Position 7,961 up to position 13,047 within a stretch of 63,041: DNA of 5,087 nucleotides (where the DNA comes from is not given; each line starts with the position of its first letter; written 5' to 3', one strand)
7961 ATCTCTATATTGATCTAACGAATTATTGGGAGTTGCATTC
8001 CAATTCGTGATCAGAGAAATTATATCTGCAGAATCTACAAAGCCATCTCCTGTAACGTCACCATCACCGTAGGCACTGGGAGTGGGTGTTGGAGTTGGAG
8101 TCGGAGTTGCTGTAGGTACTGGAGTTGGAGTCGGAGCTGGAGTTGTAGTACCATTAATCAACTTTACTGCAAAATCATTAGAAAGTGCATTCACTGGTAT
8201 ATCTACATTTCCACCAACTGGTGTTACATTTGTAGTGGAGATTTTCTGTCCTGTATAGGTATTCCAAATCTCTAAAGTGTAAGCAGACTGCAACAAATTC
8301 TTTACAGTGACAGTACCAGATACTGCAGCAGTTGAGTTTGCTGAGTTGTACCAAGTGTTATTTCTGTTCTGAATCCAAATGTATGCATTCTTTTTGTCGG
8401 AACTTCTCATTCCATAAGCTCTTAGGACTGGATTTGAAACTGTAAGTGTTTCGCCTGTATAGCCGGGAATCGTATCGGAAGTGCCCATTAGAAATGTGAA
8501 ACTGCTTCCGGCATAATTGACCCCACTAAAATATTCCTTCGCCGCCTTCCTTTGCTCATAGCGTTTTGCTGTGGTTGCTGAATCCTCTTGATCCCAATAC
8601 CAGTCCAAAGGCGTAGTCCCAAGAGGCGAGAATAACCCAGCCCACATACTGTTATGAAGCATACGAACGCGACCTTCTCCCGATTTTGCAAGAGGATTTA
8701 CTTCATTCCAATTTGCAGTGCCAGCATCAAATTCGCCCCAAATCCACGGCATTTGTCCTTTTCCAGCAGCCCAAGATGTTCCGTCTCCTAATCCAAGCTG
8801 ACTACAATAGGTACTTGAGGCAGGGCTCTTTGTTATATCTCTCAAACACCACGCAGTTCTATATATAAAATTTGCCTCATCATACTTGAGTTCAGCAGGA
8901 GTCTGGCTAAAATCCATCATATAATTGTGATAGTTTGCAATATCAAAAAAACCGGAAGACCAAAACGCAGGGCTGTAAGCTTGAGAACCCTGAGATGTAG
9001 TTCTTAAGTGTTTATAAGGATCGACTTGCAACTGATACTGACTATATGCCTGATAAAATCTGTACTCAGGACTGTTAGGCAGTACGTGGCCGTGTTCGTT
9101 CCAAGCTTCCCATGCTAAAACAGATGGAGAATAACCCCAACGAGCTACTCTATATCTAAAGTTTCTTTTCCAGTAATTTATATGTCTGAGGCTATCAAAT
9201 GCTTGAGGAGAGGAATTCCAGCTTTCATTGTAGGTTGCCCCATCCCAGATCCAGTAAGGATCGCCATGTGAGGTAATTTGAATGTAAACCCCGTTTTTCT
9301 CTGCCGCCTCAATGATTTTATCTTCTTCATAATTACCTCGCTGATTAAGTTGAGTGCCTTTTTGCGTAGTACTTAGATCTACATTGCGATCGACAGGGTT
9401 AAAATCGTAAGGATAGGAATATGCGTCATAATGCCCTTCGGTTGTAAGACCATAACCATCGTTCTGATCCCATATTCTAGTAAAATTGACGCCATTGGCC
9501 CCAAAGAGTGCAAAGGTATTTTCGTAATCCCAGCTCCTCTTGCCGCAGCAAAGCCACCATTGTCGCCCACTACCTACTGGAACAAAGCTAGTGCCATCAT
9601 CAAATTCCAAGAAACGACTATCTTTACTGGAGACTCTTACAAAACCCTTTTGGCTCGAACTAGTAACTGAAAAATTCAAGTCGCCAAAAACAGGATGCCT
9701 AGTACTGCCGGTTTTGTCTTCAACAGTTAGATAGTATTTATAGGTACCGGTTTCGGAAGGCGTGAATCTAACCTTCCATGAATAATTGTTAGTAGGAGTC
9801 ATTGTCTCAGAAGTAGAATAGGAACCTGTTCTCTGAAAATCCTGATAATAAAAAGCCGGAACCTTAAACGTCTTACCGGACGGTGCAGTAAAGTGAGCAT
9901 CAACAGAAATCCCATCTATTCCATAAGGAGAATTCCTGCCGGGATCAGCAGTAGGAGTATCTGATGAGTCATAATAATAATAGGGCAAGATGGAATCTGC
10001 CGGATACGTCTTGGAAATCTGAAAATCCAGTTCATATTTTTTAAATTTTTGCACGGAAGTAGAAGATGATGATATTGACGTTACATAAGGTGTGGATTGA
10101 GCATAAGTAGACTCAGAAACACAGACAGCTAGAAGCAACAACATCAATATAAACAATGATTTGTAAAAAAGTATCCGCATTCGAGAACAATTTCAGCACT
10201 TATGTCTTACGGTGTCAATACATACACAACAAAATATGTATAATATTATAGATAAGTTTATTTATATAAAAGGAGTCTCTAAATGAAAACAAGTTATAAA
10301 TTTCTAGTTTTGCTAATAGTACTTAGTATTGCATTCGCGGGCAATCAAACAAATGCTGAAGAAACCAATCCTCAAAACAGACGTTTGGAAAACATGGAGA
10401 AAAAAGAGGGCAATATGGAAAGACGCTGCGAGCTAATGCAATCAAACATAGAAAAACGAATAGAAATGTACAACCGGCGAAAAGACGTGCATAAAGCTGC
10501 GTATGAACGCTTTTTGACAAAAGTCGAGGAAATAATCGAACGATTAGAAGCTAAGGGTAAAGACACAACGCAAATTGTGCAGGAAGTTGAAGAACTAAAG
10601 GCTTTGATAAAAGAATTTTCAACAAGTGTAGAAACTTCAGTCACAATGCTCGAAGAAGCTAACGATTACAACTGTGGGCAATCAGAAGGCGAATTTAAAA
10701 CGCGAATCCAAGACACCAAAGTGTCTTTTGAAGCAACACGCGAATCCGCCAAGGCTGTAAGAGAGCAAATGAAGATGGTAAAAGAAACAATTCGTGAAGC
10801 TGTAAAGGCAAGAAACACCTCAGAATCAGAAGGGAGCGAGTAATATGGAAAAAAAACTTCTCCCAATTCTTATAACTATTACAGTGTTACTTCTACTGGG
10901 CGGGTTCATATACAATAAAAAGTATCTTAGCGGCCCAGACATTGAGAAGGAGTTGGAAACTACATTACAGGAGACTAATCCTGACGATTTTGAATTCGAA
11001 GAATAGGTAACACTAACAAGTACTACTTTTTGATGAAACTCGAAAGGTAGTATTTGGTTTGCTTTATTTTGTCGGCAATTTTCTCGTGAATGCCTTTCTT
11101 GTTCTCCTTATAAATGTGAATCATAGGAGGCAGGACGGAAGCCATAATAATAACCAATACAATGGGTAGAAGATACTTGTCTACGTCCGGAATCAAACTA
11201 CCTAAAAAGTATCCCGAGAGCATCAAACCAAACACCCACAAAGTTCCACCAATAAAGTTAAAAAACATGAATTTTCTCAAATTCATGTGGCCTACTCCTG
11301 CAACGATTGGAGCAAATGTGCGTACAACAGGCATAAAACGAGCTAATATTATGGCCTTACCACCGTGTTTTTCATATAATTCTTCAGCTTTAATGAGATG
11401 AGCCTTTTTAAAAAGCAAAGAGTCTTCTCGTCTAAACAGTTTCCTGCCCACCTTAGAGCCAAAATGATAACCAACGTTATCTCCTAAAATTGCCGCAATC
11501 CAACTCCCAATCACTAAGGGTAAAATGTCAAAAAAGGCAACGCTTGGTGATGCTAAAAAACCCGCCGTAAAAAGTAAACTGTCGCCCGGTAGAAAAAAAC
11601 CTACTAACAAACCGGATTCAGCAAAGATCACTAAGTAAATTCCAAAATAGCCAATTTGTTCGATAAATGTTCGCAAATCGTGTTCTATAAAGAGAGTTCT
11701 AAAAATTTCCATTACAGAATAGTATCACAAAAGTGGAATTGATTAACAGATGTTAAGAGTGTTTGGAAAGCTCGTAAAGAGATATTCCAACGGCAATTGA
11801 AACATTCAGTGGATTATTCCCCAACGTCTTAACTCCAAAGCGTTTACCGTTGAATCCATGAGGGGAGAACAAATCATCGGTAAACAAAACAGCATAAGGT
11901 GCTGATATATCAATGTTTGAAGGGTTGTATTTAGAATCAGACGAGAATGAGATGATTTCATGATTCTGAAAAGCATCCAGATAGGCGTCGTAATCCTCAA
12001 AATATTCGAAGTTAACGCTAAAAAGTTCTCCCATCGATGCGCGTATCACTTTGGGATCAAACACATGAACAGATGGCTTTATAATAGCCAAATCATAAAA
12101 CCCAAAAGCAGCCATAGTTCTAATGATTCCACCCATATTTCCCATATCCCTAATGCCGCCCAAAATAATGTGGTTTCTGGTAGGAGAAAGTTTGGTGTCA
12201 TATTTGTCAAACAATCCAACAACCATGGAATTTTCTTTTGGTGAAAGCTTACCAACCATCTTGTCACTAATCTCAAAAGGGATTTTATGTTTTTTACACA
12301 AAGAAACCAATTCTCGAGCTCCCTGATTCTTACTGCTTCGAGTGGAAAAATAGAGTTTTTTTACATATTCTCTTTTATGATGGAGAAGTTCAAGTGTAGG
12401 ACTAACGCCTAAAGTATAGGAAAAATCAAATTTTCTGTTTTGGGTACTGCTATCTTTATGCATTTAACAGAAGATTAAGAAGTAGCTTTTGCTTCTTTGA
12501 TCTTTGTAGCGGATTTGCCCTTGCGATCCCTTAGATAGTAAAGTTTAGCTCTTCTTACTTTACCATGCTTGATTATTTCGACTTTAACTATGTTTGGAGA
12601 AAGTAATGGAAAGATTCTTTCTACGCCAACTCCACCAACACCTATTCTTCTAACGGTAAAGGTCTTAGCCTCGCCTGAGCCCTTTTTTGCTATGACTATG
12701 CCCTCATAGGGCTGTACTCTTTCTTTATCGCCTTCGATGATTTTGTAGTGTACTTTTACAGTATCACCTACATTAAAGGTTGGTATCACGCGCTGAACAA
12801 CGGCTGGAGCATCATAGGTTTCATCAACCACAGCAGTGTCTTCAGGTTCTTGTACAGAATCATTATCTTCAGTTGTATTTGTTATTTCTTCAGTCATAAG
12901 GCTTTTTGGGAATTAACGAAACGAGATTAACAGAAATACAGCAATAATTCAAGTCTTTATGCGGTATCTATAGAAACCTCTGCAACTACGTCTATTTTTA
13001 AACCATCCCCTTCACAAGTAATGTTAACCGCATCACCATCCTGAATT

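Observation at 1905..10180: Three-gene surface operon: GH5-like/dockerin/beta-propeller giant, cohesin-like + CBM anchor protein, YYY membrane protein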

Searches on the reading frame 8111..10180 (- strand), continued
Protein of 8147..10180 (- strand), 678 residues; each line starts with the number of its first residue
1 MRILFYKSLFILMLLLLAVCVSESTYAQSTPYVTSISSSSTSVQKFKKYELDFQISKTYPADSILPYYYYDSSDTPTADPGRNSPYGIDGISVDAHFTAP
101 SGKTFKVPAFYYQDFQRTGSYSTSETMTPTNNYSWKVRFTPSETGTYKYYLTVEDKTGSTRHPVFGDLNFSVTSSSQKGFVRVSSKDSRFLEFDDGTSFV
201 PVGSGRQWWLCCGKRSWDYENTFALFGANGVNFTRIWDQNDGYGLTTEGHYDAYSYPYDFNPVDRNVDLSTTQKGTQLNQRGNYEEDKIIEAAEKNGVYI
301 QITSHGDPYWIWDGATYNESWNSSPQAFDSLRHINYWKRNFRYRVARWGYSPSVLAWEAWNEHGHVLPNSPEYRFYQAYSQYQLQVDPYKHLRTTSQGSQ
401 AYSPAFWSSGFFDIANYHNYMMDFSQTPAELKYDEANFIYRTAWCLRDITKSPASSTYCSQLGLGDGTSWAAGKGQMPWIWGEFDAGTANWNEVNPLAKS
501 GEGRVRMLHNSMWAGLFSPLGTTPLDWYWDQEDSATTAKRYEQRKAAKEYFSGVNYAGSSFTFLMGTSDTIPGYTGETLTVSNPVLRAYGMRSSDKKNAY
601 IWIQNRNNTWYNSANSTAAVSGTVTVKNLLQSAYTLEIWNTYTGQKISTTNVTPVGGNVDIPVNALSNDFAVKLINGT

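Call 79: search_protein_families(library=pfam, proteins=[L008:6174-7598:+, L006:7237-8403:+, L027:5438-6934:+, L006:16090-17370:+, L028:2337-5618:+, L034:6564-9743:-, L034:16815-19841:-, L034:4752-6560:-, L034:307-3345:-], max_evalue=0.001)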
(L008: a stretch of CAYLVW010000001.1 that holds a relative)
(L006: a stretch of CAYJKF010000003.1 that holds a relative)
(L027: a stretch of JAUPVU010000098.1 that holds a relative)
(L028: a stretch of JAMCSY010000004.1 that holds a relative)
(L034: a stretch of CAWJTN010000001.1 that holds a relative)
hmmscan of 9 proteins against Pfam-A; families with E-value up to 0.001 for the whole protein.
L008:6174-7598:+ (475 aa): 1 family
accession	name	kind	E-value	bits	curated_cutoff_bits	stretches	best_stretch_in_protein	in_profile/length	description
PF03901.23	Glyco_transf_22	-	6.3e-05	22.8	23.8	0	272-385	257-371/414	Alg9-like mannosyltransferase family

L006:7237-8403:+ (389 aa): 1 family
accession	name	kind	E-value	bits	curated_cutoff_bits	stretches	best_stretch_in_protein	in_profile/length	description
PF03816.19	LytR_cpsA_psr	-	1.2e-34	120.1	24.6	1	146-295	1-146/150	LytR_cpsA_psr family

L027:5438-6934:+ (499 aa): 0 families

L006:16090-17370:+ (427 aa): 1 family
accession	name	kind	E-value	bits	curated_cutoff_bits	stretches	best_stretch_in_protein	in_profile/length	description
PF01566.24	Nramp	-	7.6e-85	285.5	29.8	1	34-400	1-356/357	Natural resistance-associated macrophage protein-like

L028:2337-5618:+ (1094 aa): 3 families
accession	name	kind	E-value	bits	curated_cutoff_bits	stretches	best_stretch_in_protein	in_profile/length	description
PF13360.13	PQQ_2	-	9.9e-15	55.3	27.6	2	214-353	4-145/233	Outer membrane protein assembly factor BamB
PF13570.13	Beta-prop_ACSF4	-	4.1e-13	49.9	133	1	206-353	22-172/329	Beta-alanine-activating enzyme, beta-propeller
PF00404.24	Dockerin_1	-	8.3e-05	23.1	22.9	1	90-137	2-55/57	Dockerin type I domain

L034:6564-9743:- (1060 aa): 2 families
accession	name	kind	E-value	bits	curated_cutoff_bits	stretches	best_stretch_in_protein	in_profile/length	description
PF13204.13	Apiosidase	-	6.8e-46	157.8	26.5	1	642-946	1-319/320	Apiosidase-like, catalytic domain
PF12904.13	Collagen_bind_2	-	3.6e-16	59.2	22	1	965-1058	4-92/92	Putative collagen-binding domain of a collagenase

L034:16815-19841:- (1009 aa): 4 families
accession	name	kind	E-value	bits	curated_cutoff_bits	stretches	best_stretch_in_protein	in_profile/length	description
PF13570.13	Beta-prop_ACSF4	-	3.4e-19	69.8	133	1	206-327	8-130/329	Beta-alanine-activating enzyme, beta-propeller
PF13360.13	PQQ_2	-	9.9e-15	55.2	27.6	1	224-328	2-101/233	Outer membrane protein assembly factor BamB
PF01011.28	PQQ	-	2.4e-11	43.5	26.7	1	248-288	47-87/595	Glucose/ethanol/alcohol dehydrogenase, beta-propeller domain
PF00404.24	Dockerin_1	-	2.7e-06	27.9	22.9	1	49-98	2-57/57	Dockerin type I domain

L034:4752-6560:- (603 aa): 5 families
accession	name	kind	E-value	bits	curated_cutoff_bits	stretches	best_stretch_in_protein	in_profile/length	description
PF13570.13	Beta-prop_ACSF4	-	8.6e-18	65.2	133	2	255-322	60-129/329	Beta-alanine-activating enzyme, beta-propeller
PF13360.13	PQQ_2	-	5.9e-15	56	27.6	1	162-322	70-233/233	Outer membrane protein assembly factor BamB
PF01011.28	PQQ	-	4.6e-08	32.7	26.7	0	241-302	47-105/595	Glucose/ethanol/alcohol dehydrogenase, beta-propeller domain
PF00404.24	Dockerin_1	-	5.7e-07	30.1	22.9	1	45-94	2-57/57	Dockerin type I domain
PF25292.1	Beta-prop_CGLA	-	0.00042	20.3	26.8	0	176-226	56-105/316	Lambda-carrageenase beta-propeller domain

L034:307-3345:- (1013 aa): 4 families
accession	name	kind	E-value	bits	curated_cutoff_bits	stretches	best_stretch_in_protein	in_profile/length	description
PF13570.13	Beta-prop_ACSF4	-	7.9e-18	65.4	133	1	243-326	52-136/329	Beta-alanine-activating enzyme, beta-propeller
PF13360.13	PQQ_2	-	5.2e-11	43.1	27.6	1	176-318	6-144/233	Outer membrane protein assembly factor BamB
PF01011.28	PQQ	-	8.4e-06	25.2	26.7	1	236-278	43-85/595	Glucose/ethanol/alcohol dehydrogenase, beta-propeller domain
PF25292.1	Beta-prop_CGLA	-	0.0001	22.3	26.8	0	253-309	47-104/316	Lambda-carrageenase beta-propeller domain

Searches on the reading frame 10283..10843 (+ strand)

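Call 15: search_protein_families(library=pfam, proteins=[window:10283-10843:+], max_evalue=0.01)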
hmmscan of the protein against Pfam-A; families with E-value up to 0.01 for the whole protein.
window:10283-10843:+ (186 aa): 2 families
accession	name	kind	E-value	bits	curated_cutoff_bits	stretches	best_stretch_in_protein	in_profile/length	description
PF09403.15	FadA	-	0.0054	17.6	28.5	1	30-108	19-98/99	Adhesion protein FadA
PF13525.12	YfiO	-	0.0055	16.9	25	1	53-115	62-123/203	Outer membrane lipoprotein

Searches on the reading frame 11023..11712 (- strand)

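Call 15: search_protein_families(library=pfam, proteins=[window:11023-11712:-], max_evalue=0.01)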
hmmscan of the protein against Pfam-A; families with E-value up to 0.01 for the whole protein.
window:11023-11712:- (229 aa): 1 family
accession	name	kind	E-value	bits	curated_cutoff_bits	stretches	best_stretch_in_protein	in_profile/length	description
PF09335.16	VTT_dom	-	5.9e-22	78.9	33.9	1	41-168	1-122/123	VTT domain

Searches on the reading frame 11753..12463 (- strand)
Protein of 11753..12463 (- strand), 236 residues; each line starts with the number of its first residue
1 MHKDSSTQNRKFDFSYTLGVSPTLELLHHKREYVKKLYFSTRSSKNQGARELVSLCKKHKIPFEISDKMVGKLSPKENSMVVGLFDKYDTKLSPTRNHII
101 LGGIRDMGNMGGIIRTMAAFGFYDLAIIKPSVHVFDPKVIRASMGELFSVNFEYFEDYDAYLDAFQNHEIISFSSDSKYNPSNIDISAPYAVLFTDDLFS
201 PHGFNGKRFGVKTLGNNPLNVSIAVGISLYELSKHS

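Call 15: search_protein_families(library=pfam, proteins=[window:11753-12463:-], max_evalue=0.01)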
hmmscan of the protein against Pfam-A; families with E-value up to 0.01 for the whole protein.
window:11753-12463:- (236 aa): 2 families
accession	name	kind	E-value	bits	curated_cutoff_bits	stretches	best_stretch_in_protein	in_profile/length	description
PF00588.24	SpoU_methylase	-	4e-18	66.3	29.7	1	98-194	3-101/142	SpoU rRNA Methylase family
PF08032.17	SpoU_sub_bind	-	0.0019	18.9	22.8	1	19-68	4-51/76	RNA 2'-O ribose methyltransferase substrate binding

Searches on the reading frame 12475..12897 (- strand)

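Call 15: search_protein_families(library=pfam, proteins=[window:12475-12897:-], max_evalue=0.01)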
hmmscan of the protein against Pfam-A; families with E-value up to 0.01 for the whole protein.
window:12475-12897:- (140 aa): 1 family
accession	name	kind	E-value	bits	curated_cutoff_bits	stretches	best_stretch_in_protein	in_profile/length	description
PF01245.26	Ribosomal_L19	-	9.5e-43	145.1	22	1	34-135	11-110/111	Ribosomal protein L19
